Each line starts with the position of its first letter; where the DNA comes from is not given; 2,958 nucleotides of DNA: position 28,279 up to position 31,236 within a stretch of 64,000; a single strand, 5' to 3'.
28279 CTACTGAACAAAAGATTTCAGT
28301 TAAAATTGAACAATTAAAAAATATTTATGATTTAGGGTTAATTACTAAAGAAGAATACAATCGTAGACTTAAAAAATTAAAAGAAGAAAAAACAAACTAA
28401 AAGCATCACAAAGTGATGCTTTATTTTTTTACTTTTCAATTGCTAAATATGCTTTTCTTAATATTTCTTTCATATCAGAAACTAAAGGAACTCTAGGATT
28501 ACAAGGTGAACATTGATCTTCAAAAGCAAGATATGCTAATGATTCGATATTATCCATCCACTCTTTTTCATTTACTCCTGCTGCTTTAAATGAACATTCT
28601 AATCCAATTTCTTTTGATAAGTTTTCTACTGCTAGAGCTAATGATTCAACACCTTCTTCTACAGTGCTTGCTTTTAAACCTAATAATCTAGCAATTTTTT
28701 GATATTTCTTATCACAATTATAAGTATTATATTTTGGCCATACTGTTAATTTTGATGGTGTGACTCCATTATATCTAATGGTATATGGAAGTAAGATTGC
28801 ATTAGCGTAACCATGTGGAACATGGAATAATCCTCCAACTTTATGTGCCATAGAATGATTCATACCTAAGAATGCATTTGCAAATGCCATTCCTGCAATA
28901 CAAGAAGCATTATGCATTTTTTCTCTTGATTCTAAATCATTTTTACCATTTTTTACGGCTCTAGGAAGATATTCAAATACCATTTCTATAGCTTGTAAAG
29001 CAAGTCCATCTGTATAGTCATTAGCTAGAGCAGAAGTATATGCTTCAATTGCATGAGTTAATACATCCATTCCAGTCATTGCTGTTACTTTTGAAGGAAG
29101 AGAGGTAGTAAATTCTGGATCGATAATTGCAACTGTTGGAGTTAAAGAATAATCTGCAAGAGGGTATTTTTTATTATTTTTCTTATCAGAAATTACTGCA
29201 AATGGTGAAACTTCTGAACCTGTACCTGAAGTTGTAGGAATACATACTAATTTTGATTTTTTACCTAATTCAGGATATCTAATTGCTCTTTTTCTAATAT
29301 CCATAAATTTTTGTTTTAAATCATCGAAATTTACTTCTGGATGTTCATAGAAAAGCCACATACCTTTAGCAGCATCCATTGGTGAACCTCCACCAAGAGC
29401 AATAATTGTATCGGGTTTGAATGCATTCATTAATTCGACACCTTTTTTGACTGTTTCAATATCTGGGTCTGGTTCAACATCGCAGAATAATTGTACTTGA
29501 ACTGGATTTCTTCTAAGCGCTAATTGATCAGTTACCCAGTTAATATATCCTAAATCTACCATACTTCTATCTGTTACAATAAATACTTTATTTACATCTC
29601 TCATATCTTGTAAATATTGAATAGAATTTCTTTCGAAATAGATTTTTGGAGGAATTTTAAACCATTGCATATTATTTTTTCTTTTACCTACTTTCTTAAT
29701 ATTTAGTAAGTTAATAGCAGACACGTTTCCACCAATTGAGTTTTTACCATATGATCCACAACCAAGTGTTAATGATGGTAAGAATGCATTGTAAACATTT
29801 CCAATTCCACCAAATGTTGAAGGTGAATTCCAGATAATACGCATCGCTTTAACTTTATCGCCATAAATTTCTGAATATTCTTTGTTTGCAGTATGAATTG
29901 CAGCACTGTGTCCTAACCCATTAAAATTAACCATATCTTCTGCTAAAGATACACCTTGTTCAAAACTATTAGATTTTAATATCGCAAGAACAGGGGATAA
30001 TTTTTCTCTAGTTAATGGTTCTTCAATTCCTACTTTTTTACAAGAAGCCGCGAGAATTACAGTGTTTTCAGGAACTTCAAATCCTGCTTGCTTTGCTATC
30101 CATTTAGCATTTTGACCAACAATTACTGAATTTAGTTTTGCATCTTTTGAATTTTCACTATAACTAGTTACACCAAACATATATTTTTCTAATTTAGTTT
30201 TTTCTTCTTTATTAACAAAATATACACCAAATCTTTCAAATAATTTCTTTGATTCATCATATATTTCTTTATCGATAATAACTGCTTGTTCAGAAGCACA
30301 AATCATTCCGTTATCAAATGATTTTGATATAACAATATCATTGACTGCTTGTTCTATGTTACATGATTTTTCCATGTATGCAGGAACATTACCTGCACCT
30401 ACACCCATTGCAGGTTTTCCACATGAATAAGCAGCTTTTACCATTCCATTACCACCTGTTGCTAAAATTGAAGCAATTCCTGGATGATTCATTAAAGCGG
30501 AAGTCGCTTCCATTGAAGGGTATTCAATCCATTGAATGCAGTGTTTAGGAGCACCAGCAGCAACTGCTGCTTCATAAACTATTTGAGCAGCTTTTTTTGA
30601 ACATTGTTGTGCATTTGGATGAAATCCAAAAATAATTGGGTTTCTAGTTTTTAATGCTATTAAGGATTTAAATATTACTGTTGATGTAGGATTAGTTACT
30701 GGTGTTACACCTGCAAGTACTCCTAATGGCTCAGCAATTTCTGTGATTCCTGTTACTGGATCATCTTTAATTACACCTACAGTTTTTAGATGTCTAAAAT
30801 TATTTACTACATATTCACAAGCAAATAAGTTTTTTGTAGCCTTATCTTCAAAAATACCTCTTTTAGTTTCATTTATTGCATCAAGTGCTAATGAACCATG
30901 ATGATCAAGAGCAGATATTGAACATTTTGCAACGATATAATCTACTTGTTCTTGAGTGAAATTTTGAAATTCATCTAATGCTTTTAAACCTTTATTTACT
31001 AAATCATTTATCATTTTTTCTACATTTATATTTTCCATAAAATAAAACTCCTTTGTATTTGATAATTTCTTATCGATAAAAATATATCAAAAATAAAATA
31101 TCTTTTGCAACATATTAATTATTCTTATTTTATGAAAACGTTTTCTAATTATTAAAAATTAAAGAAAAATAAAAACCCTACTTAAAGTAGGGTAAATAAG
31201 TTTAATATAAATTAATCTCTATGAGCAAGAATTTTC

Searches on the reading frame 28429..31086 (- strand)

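Call 76: search_protein_families(library=pfam, proteins=[window:28429-31086:-], max_evalue=0.00001)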
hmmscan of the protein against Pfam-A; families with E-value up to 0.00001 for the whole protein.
window:28429-31086:- (885 aa): 3 families
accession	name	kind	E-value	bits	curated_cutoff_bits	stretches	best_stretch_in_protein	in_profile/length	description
PF25137.1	ADH_Fe_C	-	4e-65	219.6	27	1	668-880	1-194/194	Fe-containing alcohol dehydrogenase family, C-terminal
PF00465.25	Fe-ADH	-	2.3e-45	154.7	31.3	1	479-657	1-168/168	Iron-containing alcohol dehydrogenase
PF00171.27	Aldedh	-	4.3e-20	72.2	23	1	88-425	95-428/461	Aldehyde dehydrogenase family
